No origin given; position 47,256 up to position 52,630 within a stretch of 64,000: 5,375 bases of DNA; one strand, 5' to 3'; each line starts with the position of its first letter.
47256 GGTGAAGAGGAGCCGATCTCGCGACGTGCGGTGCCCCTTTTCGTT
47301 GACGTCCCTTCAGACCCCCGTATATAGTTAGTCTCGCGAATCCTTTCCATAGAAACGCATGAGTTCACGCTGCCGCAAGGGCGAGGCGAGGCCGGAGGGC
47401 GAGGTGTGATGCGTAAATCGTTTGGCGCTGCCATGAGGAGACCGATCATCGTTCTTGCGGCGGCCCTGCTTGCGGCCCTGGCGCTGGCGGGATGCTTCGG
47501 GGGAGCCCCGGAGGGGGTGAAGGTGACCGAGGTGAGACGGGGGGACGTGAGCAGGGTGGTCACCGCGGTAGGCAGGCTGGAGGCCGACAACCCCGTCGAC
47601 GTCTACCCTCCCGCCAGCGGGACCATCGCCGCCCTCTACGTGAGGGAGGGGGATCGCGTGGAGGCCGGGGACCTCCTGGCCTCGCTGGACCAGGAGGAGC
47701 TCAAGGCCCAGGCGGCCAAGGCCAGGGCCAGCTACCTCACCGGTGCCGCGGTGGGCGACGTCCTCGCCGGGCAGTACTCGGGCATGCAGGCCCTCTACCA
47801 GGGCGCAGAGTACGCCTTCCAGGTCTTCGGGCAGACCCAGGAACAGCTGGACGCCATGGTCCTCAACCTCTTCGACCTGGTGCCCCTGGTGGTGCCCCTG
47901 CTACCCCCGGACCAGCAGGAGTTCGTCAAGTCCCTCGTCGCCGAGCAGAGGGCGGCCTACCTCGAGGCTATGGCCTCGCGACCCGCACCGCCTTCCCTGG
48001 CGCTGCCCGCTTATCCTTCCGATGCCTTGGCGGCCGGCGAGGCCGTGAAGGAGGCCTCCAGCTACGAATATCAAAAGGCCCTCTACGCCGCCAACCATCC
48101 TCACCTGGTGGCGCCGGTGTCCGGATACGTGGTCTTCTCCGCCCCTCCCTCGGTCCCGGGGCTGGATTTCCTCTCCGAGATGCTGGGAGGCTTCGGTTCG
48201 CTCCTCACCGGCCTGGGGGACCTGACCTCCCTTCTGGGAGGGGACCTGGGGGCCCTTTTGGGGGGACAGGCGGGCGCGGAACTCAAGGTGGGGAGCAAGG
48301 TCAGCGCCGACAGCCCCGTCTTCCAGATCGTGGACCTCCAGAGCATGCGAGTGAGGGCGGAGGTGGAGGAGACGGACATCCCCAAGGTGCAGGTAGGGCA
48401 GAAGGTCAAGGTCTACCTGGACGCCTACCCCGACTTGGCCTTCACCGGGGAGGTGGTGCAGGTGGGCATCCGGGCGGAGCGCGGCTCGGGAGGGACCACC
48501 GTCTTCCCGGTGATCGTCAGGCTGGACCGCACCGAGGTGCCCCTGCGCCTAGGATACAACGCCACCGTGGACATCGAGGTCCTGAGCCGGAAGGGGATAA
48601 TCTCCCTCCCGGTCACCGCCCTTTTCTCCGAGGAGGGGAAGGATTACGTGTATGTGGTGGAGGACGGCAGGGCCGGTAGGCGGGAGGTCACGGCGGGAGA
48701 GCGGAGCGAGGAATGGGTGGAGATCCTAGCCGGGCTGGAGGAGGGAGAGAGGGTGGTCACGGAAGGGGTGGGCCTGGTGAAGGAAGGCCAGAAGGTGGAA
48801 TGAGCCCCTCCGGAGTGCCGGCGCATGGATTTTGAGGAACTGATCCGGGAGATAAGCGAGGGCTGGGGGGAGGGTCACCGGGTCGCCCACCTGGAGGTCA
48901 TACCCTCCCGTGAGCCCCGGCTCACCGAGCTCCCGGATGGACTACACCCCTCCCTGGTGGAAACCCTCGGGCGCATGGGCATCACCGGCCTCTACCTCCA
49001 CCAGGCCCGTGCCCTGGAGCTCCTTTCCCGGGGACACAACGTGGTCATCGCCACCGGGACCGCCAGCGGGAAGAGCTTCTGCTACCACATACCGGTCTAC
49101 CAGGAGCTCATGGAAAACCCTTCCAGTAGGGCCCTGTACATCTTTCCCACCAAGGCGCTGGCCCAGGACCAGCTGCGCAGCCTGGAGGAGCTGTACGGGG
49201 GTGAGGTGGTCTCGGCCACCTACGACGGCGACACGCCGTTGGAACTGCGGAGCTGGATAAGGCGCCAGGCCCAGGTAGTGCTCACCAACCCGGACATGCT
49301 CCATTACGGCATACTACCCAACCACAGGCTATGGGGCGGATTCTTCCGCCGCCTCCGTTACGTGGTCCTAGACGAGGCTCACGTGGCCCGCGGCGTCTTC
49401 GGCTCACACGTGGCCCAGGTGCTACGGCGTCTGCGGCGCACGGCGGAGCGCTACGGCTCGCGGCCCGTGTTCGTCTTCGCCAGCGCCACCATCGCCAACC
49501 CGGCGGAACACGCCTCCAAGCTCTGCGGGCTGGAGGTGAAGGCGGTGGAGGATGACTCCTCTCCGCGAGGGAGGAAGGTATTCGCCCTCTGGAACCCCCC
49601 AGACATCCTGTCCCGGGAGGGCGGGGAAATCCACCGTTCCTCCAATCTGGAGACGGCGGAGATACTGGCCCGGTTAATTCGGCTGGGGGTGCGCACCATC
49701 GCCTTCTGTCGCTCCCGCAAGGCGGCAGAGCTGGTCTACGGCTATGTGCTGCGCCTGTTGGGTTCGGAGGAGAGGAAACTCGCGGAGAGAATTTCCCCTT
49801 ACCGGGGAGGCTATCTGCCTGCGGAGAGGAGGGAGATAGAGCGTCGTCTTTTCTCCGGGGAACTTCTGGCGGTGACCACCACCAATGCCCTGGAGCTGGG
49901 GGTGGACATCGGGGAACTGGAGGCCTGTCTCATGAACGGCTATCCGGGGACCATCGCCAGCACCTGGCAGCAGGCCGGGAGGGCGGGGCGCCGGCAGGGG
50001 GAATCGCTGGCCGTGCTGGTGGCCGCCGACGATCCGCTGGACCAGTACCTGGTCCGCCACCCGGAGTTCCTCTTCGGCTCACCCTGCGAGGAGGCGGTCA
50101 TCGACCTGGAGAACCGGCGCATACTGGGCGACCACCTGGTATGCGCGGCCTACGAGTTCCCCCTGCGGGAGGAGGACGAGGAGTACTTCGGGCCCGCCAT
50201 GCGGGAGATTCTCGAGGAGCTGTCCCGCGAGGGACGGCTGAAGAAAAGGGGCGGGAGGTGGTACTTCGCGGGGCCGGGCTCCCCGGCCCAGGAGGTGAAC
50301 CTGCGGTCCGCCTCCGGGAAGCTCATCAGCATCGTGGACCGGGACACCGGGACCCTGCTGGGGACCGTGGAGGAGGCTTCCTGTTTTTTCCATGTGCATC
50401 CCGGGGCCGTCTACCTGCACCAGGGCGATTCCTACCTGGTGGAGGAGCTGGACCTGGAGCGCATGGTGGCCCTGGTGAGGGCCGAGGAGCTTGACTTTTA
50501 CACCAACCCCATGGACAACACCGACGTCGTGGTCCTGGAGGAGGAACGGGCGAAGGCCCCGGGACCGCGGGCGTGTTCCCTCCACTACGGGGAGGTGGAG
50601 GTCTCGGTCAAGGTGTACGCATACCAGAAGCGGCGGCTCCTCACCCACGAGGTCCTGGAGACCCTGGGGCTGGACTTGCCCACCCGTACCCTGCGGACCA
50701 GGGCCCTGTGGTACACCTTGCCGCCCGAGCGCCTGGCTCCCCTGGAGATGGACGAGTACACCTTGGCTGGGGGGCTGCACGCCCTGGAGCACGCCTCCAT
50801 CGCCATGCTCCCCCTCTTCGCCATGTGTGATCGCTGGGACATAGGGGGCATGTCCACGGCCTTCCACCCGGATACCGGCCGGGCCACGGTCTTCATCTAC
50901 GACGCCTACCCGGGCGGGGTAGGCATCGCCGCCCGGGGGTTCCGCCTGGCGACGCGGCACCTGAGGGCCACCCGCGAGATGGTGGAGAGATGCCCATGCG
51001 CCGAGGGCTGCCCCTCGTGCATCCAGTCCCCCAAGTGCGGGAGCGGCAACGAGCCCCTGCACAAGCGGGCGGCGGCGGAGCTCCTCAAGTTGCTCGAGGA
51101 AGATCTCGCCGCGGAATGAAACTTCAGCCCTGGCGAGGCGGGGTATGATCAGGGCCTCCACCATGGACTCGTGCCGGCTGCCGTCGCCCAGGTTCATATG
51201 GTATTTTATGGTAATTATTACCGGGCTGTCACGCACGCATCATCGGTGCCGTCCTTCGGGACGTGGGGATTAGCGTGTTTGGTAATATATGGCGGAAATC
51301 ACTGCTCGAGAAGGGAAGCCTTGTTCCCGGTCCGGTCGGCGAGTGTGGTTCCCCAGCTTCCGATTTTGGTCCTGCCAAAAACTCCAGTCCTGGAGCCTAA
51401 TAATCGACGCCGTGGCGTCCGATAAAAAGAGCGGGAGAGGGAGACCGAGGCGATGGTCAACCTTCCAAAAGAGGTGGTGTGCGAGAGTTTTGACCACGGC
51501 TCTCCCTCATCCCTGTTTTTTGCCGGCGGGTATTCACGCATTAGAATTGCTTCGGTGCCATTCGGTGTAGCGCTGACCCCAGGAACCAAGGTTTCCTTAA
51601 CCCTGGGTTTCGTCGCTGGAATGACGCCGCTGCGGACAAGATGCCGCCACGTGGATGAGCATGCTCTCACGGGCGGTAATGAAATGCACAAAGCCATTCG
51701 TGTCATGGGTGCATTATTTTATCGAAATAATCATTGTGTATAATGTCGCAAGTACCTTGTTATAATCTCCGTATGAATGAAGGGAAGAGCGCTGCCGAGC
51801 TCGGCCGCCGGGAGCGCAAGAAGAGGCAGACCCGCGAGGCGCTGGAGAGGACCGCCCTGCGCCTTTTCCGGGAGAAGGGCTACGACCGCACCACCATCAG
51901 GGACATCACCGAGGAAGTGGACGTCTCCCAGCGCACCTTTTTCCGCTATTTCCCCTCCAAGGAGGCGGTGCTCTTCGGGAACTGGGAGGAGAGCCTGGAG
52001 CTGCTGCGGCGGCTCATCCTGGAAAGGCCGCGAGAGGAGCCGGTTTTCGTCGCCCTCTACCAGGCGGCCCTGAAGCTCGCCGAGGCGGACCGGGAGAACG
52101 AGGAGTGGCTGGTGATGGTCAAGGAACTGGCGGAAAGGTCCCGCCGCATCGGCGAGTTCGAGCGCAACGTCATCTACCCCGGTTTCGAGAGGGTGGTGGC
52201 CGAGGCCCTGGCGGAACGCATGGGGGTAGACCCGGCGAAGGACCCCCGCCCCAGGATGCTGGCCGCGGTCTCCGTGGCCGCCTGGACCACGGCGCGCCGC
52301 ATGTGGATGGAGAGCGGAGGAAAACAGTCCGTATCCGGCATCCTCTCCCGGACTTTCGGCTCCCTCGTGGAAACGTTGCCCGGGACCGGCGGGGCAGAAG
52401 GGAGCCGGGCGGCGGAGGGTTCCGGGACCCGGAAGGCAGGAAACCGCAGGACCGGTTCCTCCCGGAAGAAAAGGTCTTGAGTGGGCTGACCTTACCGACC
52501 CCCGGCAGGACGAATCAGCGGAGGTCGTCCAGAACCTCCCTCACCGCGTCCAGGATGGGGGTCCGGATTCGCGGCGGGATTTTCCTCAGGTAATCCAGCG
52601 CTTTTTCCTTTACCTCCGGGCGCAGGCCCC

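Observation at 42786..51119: Cluster of B-box-zinc-finger CPBP proteases, a double-zinc-ribbon membrane protein, an orphan MFP lipoprotein and an MrfA-like helicase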

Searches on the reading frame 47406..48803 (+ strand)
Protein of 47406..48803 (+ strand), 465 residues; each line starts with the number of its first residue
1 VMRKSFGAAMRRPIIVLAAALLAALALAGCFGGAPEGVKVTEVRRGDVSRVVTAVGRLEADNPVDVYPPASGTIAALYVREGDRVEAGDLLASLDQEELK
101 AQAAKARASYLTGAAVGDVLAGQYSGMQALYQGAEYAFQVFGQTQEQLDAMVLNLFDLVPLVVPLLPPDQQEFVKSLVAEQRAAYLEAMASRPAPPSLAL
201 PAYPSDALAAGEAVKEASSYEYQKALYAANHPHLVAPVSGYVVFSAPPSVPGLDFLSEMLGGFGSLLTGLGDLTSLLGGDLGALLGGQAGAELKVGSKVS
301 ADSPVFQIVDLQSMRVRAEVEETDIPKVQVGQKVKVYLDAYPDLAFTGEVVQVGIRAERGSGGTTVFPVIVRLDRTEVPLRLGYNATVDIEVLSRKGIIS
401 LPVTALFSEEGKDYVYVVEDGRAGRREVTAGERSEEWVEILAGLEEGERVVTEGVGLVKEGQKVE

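Call 3: search_protein_families(library=pfam, proteins=[window:47406-48803:+], max_evalue=0.1)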
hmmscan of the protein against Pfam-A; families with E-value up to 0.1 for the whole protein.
window:47406-48803:+ (465 aa): 7 families
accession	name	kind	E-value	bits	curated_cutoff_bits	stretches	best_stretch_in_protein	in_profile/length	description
PF16576.10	HlyD_D23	-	9.6e-18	64.7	30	2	293-353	124-184/214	Barrel-sandwich domain of CusB or HlyD membrane-fusion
PF13437.12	HlyD_3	-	3.6e-16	60.2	22.2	2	293-383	15-106/106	HlyD family secretion protein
PF13533.13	Biotin_lipoyl_2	-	3.3e-08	33.6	29.8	1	68-95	5-32/32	Biotin-lipoyl like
PF12700.13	HlyD_2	-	2.9e-05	23.4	25.1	1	296-419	250-361/416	HlyD family secretion protein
PF00364.28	Biotin_lipoyl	-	0.003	17.8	22.1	1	65-94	44-73/73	Biotin-requiring enzyme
PF00358.26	PTS_EIIA_1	-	0.016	15.4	27.2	1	76-105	85-114/127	phosphoenolpyruvate-dependent sugar phosphotransferase system, EIIA 1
PF00529.27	CusB_dom_1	-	0.074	13.8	26.5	0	177-354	12-38/89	Cation efflux system protein CusB domain 1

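Call 4: search_protein_families(library=ncbifam, proteins=[window:47406-48803:+], max_evalue=0.1)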
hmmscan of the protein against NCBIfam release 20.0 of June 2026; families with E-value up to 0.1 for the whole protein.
window:47406-48803:+ (465 aa): 29 families (the best 25 are shown)
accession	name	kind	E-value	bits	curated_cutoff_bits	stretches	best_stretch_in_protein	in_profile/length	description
TIGR01730.1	RND_mfp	subfamily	2.1e-48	165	94.9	2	293-464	150-319/322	efflux RND transporter periplasmic adaptor subunit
NF008606.0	PRK11578.1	equivalog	3.7e-26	92.1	342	2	305-452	214-362/371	macrolide transporter subunit MacA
TIGR00998.1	8a0101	subfamily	2e-22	79.6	390.8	2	292-355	219-283/334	EmrA/EmrK family multidrug efflux transporter periplasmic adaptor subunit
TIGR00999.1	8a0102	subfamily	2e-21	76.3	319.3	1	294-459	109-271/271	CzcB/NccB family metal efflux transporter periplasmic adaptor subunit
TIGR01843.1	type_I_hlyD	subfamily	1e-16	60.9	208.65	2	47-114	26-94/422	HlyD family type I secretion periplasmic adaptor subunit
TIGR02971.1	heterocyst_DevB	subfamily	3.8e-16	59.4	129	2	52-107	1-60/327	ABC exporter membrane fusion protein, DevB family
NF008589.1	PRK11556.1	equivalog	9.9e-16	57.6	391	2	37-108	58-129/392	MdtA/MuxA family multidrug efflux RND transporter periplasmic adaptor subunit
NF045680.1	DiMtlExpIhpB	equivalog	6e-15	55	450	1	292-459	152-315/326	divalent metal ion exporter adaptor subunit IhpB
NF007785.0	PRK10476.1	equivalog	1.1e-12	47.5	376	2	53-164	39-146/347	multidrug transporter subunit MdtN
NF002939.0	PRK03598.1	equivalog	8.2e-12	44.9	393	2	295-358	222-285/332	secretion protein HlyD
NF011715.0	PRK15136.1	equivalog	2.1e-11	43.1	563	1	293-354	231-293/390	multidrug efflux MFS transporter periplasmic adaptor subunit EmrA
NF045904.1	RND-peri-MexE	equivalog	1.2e-10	40.9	714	1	4-108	3-108/390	multidrug efflux RND transporter periplasmic adaptor subunit MexE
NF000272.2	OqxA_adapt_sub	exception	6.5e-09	35.2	835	2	405-456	316-368/391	multidrug efflux RND transporter periplasmic adaptor subunit OqxA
NF007303.0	PRK09783.1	subfamily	8.2e-09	34.4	390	1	291-459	228-393/414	copper/silver efflux system membrane fusion protein CusB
NF038010.1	ABC_adapt_DarC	equivalog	2.3e-06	26.6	450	1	373-453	319-403/417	darobactin export ABC transporter periplasmic adaptor subunit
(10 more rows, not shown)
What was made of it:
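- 47406..48803 (+): MacA/YknX-type membrane-fusion (periplasmic adaptor) lipoprotein, stranded without its ABC pump. TIGR01730 at 165 bits (call 4).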

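Call 50: search_solved_structures(query=window:47406-48803:+, max_evalue=0.001)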
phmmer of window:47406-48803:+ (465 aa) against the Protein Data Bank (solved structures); distinct sequences matched with E-value up to 0.001: 18.
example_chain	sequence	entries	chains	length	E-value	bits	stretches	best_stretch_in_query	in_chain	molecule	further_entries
4dk0_A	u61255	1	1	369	1.6e-19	73.5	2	40-131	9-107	Putative MacA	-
4dk1_A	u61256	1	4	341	2.6e-19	72.8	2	40-110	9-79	Putative MacA, Multidrug resistance protein mexA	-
9qgy_G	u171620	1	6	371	8.4e-19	71.1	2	305-452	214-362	Macrolide export protein MacA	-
5nik_D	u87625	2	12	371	7.1e-18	68.1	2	305-452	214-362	Macrolide export protein MacA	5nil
3fpp_A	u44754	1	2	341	1.3e-16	63.9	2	305-452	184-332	Macrolide-specific efflux protein macA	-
20yy_D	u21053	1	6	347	4.7e-16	62.1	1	289-464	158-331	Multidrug efflux RND transporter periplasmic adaptor subunit MexJ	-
4l8j_A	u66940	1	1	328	9.3e-15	57.8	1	298-464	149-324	Putative efflux transporter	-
6vej_P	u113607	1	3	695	2.6e-14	56.3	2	339-464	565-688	Probable Resistance-Nodulation-Cell Division (RND) efflux membrane fusion protein,Probable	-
3lnn_A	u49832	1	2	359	2e-10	43.5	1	304-455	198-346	Membrane fusion protein (MFP) heavy metal cation efflux ZneB (CzcB-like)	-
8zal_A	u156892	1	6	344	1.4e-07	34.2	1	292-397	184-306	Multidrug export protein EmrA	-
8zar_A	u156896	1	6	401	2.5e-07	33.3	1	292-397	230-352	Multidrug export protein EmrA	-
4tko_B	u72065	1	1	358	2.9e-07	33.1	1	294-354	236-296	EmrA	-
4kks_A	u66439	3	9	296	5e-06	29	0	292-462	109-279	Membrane fusion protein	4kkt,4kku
5nen_A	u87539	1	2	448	2e-05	27.1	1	60-127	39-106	Lipase C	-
3t51_B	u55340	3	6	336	0.00015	24.2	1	290-459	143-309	Cation efflux system protein CusB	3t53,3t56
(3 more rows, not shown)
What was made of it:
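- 47406..48803 (+): The best solved relatives are MacA (call 50).
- On MacA/YknX-type membrane fusion protein of a MacB-type ABC exporter: MacA is the best PDB relative (call 50).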

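Call 72: search_protein_families(library=padloc, proteins=[window:47406-48803:+], max_evalue=0.001)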
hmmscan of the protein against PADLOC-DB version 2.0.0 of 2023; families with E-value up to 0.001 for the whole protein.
window:47406-48803:+ (465 aa): 0 families

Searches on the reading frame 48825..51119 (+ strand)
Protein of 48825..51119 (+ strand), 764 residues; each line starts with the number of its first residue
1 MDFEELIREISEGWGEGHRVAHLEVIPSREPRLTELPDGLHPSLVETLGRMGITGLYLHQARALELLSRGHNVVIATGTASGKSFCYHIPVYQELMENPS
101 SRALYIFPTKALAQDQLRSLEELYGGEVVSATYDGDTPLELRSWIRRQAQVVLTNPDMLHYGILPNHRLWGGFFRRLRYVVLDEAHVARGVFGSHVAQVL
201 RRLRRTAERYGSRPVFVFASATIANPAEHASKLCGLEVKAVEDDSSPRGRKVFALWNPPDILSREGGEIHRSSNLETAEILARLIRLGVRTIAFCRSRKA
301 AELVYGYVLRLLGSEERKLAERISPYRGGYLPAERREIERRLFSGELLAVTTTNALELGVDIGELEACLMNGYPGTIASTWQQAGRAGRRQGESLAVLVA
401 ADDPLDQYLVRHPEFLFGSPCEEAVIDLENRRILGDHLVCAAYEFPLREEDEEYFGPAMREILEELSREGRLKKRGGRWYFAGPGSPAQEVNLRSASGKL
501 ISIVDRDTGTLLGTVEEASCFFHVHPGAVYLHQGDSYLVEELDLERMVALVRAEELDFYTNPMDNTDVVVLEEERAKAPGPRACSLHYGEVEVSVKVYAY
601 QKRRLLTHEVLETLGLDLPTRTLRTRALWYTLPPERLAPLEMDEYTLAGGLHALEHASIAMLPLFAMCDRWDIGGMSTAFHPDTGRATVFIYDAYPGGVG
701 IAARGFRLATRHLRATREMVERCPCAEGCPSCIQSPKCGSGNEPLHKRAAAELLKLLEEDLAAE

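Call 3: search_protein_families(library=pfam, proteins=[window:48825-51119:+], max_evalue=0.1)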
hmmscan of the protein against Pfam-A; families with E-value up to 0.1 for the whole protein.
window:48825-51119:+ (764 aa): 6 families
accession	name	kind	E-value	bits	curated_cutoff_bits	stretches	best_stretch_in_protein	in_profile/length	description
PF00270.35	DEAD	-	1.5e-31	109.8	26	1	59-226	3-163/167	DEAD/DEAH box helicase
PF09369.15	MZB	-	6.2e-25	88.1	24.2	1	654-733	1-80/80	MrfA Zn-binding domain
PF22982.3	WHD_HRQ1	-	6.1e-17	62.9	27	1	426-496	1-70/70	ATP-dependent helicase HRQ1, winged helix domain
PF00271.37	Helicase_C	-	1.2e-12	48.5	23.5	1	279-390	4-109/110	Helicase conserved C-terminal domain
PF04851.21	ResIII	-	2.3e-05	24.8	22.5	1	62-190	10-139/164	Type III restriction enzyme, res subunit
PF16365.12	EutK_C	-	0.011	16.2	27.5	1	459-479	31-51/52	Ethanolamine utilization protein EutK C-terminus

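Call 4: search_protein_families(library=ncbifam, proteins=[window:48825-51119:+], max_evalue=0.1)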
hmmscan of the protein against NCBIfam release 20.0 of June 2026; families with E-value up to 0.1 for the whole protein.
window:48825-51119:+ (764 aa): 23 families
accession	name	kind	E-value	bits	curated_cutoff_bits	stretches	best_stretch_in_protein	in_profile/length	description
TIGR03817.1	DECH_helic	hypoth_equivalog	1.3e-295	982.5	874.1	1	20-759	1-740/742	helicase/secretion neighborhood putative DEAH-box helicase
TIGR04121.1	DEXH_lig_assoc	equivalog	1e-30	106.2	850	1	58-401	16-358/804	ligase-associated DNA damage response DEXH box helicase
NF010338.0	PRK13767.1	equivalog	9.6e-23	80.3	849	1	60-394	38-389/877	ATP-dependent helicase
NF041063.1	DpdF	equivalog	3.3e-14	52.4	550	1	62-224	150-323/813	protein DpdF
NF041067.1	DpdJ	equivalog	1.2e-13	49.7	800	2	175-242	360-424/1482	protein DpdJ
NF002654.0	PRK02362.1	equivalog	4.9e-13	48.3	887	1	40-303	8-258/739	ATP-dependent DNA helicase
NF007284.0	PRK09751.1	equivalog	3.5e-11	41.1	1496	1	333-392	362-421/1538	ATP-dependent helicase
NF001308.0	PRK00254.1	equivalog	8.5e-11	40.8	1216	1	44-302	12-252/720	ATP-dependent DNA helicase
TIGR01389.1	recQ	equivalog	1.7e-10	40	640.2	1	59-399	17-327/591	DNA helicase RecQ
TIGR00614.1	recQ_fam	subfamily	2.7e-09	36.4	219.8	2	291-399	229-329/470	RecQ family ATP-dependent DNA helicase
NF002251.0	PRK01172.1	equivalog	4.2e-09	35.2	891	1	56-306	23-254/674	ATP-dependent DNA helicase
NF010337.0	PRK13766.1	equivalog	2.1e-06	26.1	610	1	71-192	31-148/781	Hef nuclease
NF053631.1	RNA_helic_CshA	equivalog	4.5e-05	22.5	646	1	40-185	6-150/434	degradosome RNA helicase CshA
NF008279.0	PRK11057.1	equivalog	5.5e-05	21.8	1015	1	291-399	239-339/608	ATP-dependent DNA helicase RecQ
TIGR03158.1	cas3_cyano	exception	6.8e-05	22.1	69.1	1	59-123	1-62/357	type I-D CRISPR-associated helicase Cas3'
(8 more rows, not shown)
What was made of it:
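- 48825..51119 (+): YprA/MrfA/SftH-type SF2 DEAH helicase with WHD and MZB (DUF1998). It is a neighbour, not a member of the block. TIGR03817 at 982 bits (call 4).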

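Call 49: search_solved_structures(query=window:48825-51119:+, max_evalue=1e-10)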
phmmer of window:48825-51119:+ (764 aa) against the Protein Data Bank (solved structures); distinct sequences matched with E-value up to 1e-10: 4.
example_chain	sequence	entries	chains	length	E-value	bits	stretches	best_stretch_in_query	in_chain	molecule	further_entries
6znp_A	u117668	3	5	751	2.7e-184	617.6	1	18-735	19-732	Uncharacterized ATP-dependent helicase YprA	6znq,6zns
5v9x_A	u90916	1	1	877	6.9e-16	60.7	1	60-394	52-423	ATP-dependent DNA helicase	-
7lhl_A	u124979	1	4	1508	1.7e-15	59.5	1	60-394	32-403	ATP-dependent DNA helicase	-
9tu7_Y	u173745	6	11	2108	4.3e-15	58.1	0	43-231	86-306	DEAD/DEAH box helicase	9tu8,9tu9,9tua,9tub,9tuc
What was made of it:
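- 48825..51119 (+): PDB 6ZNP (B. subtilis YprA/MrfA) at E 2.7e-184 over the full length (call 49).
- On YprA/MrfA/SftH helicase (TIGR03817; MZB/DUF1998): 6ZNP at E 2.7e-184 (call 49).
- Closest known: YprA/MrfA. Same: Full-length similarity to 6ZNP (E 2.7e-184, call 49).
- The helicase matches MrfA over its full length (call 49) and passes TIGR03817 (call 4). The helicase passes the housekeeping TIGR03817 equivalog and matches MrfA end to end (calls 4, 49).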

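Call 72: search_protein_families(library=padloc, proteins=[window:48825-51119:+], max_evalue=0.001)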
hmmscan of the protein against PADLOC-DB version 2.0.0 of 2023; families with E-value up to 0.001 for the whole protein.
window:48825-51119:+ (764 aa): 46 families (the best 25 are shown)
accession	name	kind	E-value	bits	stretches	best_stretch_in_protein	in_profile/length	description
PDLC00037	DruE3|DruE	-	3e-37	126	3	56-233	102-309/2055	SNF2 family N-terminal domain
PDLC03960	SngC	-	4.2e-37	126.3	1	40-395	9-366/720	-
PDLC00013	DruE1|DruE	-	2.6e-36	123.1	4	348-440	1086-1177/1776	SNF2 family N-terminal domain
PDLC00036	DruE3|DruE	-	6e-36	121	3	57-233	94-295/2023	SNF2 family N-terminal domain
PDLC02503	BrxHI|BrxHII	-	6.5e-32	108.7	1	40-399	8-351/698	BrxHI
PDLC00035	DruE3|DruE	-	2.1e-28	96.6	2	56-233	103-309/1460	SNF2 family N-terminal domain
PDLC02501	BrxHI|BrxHII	-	4e-26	89.4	1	50-404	18-356/925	BrxHI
PDLC00051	DruE4|DruE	-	3.1e-19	66.1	2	346-434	1126-1213/1829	SNF2 family N-terminal domain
PDLC00014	DruE2|DruE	-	1.5e-18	63.8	2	318-434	1174-1288/1928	SNF2 family N-terminal domain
PDLC00015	DruE2|DruE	-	4.8e-18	62.3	2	344-433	1170-1258/1887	SNF2 family N-terminal domain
PDLC03928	PsyrT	-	1.3e-15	54.7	2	325-409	270-356/689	-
PDLC02570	DrmA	-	9.1e-15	52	1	180-416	413-651/851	DrmA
PDLC02864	DpdF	-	1.2e-14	52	1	51-399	18-337/610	DpdF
PDLC02896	DpdJ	-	2.6e-13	46.6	1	175-242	367-431/1487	DpdJ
PDLC01196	Cas3d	-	3.5e-13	47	1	57-402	16-357/594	CAS-I-D; effector_G3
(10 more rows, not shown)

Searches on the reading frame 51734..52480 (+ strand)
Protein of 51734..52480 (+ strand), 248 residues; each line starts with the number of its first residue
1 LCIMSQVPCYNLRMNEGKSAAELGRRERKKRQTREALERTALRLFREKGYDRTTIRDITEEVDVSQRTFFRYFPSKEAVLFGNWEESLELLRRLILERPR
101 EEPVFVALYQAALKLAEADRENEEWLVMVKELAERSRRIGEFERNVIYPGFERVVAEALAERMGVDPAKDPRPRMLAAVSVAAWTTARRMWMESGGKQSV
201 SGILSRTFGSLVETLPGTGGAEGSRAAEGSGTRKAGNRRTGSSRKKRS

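Call 19: search_protein_families(library=pfam, proteins=[window:51734-52480:+], max_evalue=0.001)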
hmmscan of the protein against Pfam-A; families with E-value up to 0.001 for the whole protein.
window:51734-52480:+ (248 aa): 2 families
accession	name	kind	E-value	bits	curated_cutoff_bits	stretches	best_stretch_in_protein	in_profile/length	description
PF00440.29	TetR_N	-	1.8e-17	63.2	24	1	40-80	4-44/47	Bacterial regulatory proteins, tetR family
PF17754.6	TetR_C_14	-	1.4e-10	41.5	22.7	1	103-216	2-112/112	MftR C-terminal domain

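Call 72: search_protein_families(library=padloc, proteins=[window:51734-52480:+], max_evalue=0.001)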
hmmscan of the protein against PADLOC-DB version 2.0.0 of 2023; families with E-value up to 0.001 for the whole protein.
window:51734-52480:+ (248 aa): 0 families
